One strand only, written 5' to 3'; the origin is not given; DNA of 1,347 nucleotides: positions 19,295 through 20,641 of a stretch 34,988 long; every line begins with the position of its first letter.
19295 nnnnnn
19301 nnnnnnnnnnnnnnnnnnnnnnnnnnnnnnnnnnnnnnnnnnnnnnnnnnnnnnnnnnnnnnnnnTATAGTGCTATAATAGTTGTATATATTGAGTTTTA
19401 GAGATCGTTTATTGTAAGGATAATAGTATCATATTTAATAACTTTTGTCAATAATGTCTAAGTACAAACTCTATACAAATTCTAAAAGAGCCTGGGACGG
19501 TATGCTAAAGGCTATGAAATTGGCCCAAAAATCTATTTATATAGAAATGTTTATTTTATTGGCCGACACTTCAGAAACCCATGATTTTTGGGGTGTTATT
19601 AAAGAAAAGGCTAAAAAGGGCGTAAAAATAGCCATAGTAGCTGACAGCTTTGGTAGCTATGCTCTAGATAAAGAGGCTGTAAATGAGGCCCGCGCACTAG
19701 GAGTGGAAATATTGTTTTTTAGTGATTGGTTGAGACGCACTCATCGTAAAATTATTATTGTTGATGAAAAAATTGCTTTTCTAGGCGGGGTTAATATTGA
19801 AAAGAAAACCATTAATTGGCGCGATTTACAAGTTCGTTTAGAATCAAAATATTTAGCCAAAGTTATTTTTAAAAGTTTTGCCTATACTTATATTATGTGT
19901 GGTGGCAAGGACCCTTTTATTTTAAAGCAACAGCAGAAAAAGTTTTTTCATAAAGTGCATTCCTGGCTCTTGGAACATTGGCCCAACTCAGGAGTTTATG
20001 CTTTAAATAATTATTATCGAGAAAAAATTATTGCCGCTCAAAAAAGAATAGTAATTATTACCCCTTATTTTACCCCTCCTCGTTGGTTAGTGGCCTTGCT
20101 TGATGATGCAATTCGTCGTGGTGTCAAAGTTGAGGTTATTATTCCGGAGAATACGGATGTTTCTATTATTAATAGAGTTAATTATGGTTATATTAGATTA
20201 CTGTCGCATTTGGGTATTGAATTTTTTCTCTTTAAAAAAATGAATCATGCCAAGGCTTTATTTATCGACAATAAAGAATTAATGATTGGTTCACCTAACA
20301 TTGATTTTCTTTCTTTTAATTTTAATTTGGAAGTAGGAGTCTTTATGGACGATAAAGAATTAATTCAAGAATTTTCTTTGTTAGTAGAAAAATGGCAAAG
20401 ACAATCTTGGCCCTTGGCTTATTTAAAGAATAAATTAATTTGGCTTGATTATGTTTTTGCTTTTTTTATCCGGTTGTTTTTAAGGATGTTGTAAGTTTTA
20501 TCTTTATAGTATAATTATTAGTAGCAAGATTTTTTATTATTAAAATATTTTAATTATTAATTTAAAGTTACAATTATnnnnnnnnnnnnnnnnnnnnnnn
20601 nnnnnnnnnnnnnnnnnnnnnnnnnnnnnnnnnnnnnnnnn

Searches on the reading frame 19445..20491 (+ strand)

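Call 8: search_protein_families(library=pfam, proteins=[window:19445-20491:+], max_evalue=0.001)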
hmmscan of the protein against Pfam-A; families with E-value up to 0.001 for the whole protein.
window:19445-20491:+ (349 aa): 2 families
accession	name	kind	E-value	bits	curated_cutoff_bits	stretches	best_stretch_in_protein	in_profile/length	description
PF13091.12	PLDc_2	-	1.3e-39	135.4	27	2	193-311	3-125/132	PLD-like domain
PF00614.28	PLDc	-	1.6e-07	31.4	21.9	1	98-118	4-24/28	Phospholipase D Active site motif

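Call 88: search_protein_families(library=ncbifam, proteins=[window:19445-20491:+], max_evalue=0.00001)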
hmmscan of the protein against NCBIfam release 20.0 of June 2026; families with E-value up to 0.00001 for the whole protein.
window:19445-20491:+ (349 aa): 8 families
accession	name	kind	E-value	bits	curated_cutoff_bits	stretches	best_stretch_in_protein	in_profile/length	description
TIGR04265.1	bac_cardiolipin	equivalog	1.2e-37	130.1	290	1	6-311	120-444/483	cardiolipin synthase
NF008427.0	PRK11263.1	equivalog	2.8e-37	128.8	281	1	6-314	10-336/409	cardiolipin synthase ClsB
NF009107.0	PRK12452.1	equivalog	1.4e-31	109.8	787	1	7-309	142-468/509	cardiolipin synthase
NF038319.1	DISARM_DrmC_I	equivalog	1.7e-12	47.4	133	1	195-309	103-226/236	DISARM system phospholipase D-like protein DrmC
NF010490.0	PRK13912.1-1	equivalog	4.3e-12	46.4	211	1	205-317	48-155/159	nuclease NucT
NF010492.0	PRK13912.1-3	equivalog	3.1e-11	43.2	297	0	195-320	43-174/178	nuclease NucT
NF006946.0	PRK09428.1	equivalog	7.3e-11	41.6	314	1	186-237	251-302/451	CDP-diacylglycerol--serine O-phosphatidyltransferase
NF010491.0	PRK13912.1-2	equivalog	1.2e-07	31.6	225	0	212-308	61-164/180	nuclease NucT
